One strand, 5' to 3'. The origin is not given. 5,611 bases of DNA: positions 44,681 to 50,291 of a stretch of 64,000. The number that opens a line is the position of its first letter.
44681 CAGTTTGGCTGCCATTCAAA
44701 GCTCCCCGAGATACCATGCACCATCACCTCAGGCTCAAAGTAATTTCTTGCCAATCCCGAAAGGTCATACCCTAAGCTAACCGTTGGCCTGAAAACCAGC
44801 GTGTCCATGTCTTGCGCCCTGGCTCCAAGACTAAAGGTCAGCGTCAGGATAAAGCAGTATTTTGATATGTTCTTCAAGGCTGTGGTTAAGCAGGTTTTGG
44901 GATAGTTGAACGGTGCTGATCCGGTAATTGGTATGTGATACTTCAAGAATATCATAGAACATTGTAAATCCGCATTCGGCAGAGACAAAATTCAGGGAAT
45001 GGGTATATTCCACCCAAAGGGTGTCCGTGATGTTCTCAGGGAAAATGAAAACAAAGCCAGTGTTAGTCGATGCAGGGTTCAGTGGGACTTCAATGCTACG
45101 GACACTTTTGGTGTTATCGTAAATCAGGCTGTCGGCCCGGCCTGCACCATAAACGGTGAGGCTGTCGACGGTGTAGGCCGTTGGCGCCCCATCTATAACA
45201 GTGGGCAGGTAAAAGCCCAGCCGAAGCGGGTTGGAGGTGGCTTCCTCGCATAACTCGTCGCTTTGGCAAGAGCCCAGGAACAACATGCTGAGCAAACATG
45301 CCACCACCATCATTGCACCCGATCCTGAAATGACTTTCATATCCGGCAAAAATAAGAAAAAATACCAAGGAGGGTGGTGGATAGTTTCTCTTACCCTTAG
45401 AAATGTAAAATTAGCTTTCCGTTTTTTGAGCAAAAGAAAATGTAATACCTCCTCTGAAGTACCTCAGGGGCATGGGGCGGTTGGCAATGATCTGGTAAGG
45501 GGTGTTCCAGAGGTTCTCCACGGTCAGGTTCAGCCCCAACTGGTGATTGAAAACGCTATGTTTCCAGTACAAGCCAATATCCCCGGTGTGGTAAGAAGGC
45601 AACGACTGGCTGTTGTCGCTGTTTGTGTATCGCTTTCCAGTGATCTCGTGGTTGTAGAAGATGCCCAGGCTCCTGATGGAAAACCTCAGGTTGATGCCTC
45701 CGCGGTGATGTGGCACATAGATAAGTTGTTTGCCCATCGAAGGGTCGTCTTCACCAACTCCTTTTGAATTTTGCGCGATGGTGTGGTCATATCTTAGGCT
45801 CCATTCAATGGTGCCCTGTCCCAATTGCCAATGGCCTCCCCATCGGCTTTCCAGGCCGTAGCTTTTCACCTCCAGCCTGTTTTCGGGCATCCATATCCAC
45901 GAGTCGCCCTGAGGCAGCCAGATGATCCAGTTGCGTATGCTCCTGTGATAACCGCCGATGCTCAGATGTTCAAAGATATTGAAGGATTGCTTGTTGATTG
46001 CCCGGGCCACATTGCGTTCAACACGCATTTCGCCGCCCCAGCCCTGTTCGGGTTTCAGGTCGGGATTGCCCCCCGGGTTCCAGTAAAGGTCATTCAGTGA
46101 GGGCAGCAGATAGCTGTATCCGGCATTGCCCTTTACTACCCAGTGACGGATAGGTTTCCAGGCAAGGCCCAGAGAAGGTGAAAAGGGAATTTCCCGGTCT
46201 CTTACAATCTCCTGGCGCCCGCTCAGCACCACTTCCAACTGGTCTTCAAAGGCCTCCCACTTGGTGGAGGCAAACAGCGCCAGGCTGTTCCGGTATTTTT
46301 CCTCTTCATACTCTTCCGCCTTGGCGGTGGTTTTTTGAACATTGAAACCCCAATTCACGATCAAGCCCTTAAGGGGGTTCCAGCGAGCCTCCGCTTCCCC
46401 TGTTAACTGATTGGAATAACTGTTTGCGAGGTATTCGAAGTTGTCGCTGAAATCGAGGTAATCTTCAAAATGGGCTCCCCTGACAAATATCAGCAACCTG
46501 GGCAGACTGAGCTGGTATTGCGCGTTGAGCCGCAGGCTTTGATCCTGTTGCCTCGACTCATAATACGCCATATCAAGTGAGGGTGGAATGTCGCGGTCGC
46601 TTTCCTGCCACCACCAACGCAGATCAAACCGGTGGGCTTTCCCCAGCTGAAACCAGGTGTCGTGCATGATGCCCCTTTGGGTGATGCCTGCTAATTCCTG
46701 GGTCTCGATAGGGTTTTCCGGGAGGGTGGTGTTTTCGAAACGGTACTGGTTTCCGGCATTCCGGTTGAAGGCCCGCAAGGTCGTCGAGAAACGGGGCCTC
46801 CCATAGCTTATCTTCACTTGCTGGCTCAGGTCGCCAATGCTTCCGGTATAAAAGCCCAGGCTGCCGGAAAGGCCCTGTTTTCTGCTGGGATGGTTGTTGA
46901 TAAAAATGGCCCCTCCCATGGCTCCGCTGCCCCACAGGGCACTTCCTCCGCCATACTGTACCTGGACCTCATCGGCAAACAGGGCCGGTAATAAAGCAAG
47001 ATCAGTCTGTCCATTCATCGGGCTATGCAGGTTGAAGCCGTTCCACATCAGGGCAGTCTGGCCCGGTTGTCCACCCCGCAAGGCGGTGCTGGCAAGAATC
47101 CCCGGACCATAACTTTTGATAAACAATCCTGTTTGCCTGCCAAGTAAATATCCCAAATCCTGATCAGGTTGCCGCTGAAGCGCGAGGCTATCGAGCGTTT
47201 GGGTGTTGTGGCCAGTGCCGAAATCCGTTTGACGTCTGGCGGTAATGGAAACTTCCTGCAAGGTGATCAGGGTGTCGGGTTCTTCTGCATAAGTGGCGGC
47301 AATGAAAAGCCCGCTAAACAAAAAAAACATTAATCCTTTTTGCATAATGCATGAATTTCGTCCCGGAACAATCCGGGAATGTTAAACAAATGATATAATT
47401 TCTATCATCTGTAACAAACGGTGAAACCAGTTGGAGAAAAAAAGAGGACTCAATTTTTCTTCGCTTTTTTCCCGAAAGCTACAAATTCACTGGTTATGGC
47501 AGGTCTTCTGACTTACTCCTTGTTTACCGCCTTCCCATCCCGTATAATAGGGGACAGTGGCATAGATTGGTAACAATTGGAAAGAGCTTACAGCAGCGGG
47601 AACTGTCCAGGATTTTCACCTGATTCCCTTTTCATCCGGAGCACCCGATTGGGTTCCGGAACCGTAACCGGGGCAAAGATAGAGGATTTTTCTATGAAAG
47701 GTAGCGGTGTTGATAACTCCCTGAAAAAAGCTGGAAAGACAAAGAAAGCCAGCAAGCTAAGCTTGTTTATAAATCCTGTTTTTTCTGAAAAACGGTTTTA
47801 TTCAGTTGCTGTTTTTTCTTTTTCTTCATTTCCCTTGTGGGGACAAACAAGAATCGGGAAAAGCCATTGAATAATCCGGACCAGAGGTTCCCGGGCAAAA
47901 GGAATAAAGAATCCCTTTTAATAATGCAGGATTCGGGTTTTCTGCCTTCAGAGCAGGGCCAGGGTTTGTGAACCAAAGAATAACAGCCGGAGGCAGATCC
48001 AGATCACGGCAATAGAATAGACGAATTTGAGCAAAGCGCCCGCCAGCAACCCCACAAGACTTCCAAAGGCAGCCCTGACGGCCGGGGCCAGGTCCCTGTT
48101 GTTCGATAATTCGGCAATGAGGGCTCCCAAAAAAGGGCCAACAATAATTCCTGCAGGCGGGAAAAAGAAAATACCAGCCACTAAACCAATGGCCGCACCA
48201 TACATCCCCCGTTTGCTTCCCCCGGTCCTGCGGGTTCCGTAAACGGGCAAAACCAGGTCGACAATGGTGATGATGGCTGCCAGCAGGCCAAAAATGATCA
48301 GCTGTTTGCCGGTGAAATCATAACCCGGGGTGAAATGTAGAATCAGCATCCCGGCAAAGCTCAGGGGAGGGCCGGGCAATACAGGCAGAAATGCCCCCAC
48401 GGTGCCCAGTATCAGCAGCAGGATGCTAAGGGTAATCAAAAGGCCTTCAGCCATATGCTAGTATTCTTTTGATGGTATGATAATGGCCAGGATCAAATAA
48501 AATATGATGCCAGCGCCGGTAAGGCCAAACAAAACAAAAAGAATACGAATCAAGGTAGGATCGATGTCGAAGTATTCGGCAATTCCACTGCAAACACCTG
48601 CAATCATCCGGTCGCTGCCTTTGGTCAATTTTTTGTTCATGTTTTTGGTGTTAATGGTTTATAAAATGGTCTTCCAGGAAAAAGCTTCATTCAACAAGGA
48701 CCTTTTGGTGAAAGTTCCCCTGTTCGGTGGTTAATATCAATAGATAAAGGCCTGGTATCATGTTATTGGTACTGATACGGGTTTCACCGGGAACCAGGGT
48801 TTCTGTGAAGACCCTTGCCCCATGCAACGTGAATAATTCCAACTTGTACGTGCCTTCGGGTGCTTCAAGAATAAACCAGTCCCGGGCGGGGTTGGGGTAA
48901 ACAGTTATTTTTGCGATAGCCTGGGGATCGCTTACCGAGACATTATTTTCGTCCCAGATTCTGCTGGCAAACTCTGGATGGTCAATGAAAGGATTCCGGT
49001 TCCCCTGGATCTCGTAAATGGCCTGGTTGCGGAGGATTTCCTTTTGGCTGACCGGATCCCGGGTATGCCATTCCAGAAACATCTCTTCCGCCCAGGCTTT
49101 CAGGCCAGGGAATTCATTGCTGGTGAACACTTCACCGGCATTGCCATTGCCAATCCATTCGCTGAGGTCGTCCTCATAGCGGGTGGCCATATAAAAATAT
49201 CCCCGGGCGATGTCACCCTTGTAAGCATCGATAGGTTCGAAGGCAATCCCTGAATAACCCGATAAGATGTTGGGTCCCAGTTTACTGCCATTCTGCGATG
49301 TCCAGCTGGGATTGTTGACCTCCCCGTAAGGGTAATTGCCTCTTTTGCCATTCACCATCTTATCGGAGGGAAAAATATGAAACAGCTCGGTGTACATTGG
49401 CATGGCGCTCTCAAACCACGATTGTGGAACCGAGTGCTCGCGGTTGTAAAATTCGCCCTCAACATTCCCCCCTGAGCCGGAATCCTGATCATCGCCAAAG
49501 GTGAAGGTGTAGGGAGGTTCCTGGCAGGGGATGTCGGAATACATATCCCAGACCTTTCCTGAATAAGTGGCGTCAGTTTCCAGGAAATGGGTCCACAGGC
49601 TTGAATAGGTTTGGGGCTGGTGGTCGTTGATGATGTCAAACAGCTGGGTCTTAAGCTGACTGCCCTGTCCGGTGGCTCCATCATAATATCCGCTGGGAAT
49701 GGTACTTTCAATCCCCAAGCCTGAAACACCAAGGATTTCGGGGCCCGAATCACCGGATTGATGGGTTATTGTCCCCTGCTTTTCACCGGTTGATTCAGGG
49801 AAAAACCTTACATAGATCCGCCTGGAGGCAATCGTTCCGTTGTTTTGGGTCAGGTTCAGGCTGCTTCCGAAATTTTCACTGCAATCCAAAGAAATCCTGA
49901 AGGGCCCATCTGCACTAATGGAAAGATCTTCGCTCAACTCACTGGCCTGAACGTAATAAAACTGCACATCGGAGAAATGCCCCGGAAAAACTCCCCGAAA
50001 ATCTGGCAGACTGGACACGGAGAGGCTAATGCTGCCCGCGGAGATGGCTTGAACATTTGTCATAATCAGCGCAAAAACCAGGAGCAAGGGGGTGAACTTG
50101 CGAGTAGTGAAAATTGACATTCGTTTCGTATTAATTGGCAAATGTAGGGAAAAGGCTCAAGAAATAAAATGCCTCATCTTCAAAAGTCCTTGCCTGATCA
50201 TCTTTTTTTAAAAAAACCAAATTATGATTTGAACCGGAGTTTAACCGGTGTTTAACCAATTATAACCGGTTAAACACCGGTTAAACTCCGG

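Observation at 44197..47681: Cobalamin-riboswitch-controlled outer-membrane operon with two small uncharacterised partner proteins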

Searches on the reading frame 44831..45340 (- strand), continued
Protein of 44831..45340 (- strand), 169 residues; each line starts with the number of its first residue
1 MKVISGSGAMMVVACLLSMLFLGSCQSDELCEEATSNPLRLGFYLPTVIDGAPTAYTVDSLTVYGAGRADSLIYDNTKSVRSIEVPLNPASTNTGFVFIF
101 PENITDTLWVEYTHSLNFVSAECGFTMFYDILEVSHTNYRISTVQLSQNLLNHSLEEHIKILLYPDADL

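Call 70: search_solved_structures(query=A3, max_evalue=1)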
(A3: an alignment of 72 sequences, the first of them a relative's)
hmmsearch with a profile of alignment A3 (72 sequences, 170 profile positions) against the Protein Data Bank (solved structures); distinct sequences matched with E-value up to 1: 1.
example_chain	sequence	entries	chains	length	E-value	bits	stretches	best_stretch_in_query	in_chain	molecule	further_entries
8vqk_A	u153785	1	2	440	0.26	13.9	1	18-59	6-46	Putative ABC transporter periplasmic-binding protein YcjN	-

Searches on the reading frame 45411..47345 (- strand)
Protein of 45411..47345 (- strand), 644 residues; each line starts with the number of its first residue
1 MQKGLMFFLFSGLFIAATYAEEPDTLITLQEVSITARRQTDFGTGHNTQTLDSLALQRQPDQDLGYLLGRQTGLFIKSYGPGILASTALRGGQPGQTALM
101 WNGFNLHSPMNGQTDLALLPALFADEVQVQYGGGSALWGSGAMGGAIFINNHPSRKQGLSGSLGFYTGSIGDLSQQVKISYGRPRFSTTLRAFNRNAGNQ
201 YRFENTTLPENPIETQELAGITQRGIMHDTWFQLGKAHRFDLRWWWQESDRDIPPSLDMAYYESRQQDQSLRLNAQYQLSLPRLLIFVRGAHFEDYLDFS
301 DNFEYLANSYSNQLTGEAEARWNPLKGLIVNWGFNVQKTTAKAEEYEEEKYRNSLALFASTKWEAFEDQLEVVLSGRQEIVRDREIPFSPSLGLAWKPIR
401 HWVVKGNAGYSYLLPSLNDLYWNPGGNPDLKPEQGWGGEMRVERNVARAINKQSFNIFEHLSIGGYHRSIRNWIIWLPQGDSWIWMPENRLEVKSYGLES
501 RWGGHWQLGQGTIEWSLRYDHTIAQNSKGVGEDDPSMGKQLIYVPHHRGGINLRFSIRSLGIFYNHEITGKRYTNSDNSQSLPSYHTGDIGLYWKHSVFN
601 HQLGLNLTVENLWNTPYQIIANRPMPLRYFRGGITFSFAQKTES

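Call 3: search_protein_families(library=pfam, proteins=[window:45411-47345:-], max_evalue=0.01)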
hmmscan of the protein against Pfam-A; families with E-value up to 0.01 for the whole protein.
window:45411-47345:- (644 aa): 2 families
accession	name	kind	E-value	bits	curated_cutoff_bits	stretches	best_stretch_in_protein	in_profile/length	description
PF00593.30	TonB_dep_Rec_b-barrel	-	2.4e-31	110.5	27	1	194-612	25-436/436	TonB dependent receptor-like, beta-barrel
PF07715.20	Plug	-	1.8e-13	51.4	23.9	1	46-146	7-107/107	TonB-dependent Receptor Plug Domain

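Call 4: search_protein_families(library=ncbifam, proteins=[window:45411-47345:-], max_evalue=0.01)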
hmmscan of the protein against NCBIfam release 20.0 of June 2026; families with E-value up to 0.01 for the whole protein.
window:45411-47345:- (644 aa): 8 families
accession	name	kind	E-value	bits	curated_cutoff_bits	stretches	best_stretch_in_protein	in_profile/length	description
TIGR01779.1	TonB-B12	equivalog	9.7e-17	60.7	599.7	1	10-619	10-595/614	TonB-dependent vitamin B12 receptor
TIGR01786.1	TonB-hemlactrns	subfamily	1.5e-14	53.3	323.75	3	255-435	315-494/719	TonB-dependent hemoglobin/transferrin/lactoferrin family receptor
TIGR01783.1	TonB-siderophor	subfamily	7.1e-13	48.1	223.5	1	493-617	500-620/649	TonB-dependent siderophore receptor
TIGR01785.1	TonB-hemin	subfamily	1.6e-12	46.7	316.85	2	378-638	404-677/677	TonB-dependent heme/hemoglobin receptor family protein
NF007926.1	PRK10641.1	equivalog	8.2e-09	34.5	836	1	76-439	76-442/617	TonB-dependent vitamin B12 receptor BtuB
NF053590.1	TonB_dep_TOL0244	equivalog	0.0002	20.2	645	0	354-615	327-578/604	TOL_0244 family TonB-dependent receptor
NF010012.0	PRK13486.1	equivalog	0.0037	15.7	924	0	351-444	381-484/696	TonB-dependent receptor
NF010010.0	PRK13483.1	equivalog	0.0045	15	927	0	348-451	365-476/660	ligand-gated channel protein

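Call 69: search_solved_structures(query=window:45411-47345:-, max_evalue=0.00001)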
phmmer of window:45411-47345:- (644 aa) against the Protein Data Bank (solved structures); distinct sequences matched with E-value up to 0.00001: 4.
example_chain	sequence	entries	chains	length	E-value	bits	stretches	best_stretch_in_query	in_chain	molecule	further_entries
8p98_A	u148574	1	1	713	7.7e-49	170.1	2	27-300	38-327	Vitamin B12 transporter BtuB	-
8p97_A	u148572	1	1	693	8.3e-49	170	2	27-299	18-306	TonB-dependent receptor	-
8bmx_C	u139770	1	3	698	1.5e-46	162.6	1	26-638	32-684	Putative TonB-linked outer membrane receptor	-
8blw_A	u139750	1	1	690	1.1e-15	60.6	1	72-633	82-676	Vitamin B12 transporter BtuB1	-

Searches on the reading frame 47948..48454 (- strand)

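Call 3: search_protein_families(library=pfam, proteins=[window:47948-48454:-], max_evalue=0.01)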
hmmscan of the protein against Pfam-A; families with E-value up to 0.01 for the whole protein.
window:47948-48454:- (168 aa): 2 families
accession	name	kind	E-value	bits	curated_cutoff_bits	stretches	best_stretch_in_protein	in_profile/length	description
PF04306.18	DUF456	-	1e-39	136.5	29.4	1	22-155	1-136/139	Protein of unknown function (DUF456)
PF13441.11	Gly-zipper_YMGG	-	0.0034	17.5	28.9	0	102-141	6-41/45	YMGG-like Gly-zipper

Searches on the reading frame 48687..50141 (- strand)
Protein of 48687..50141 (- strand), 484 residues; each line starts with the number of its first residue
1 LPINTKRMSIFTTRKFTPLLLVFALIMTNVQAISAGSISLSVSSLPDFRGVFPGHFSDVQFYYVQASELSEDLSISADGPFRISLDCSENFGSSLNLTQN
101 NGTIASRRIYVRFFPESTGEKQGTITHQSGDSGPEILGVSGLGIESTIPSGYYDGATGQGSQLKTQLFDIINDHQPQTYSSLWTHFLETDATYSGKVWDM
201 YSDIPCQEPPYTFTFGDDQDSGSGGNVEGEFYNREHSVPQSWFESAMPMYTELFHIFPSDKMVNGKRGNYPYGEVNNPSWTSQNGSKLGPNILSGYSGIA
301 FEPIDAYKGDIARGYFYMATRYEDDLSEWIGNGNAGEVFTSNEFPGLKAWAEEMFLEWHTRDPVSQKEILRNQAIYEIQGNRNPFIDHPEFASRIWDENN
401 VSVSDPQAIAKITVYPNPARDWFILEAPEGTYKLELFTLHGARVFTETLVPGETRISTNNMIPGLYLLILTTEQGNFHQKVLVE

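Call 3: search_protein_families(library=pfam, proteins=[window:48687-50141:-], max_evalue=0.01)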
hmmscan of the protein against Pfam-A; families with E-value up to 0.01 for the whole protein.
window:48687-50141:- (484 aa): 2 families
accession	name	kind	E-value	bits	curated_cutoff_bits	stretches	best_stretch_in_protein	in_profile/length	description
PF04231.19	Endonuclease_1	-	5.8e-76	255.8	25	1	160-390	2-235/235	Endonuclease I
PF18962.6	Por_Secre_tail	-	5.9e-07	30.1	27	1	414-483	1-75/75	Secretion system C-terminal sorting domain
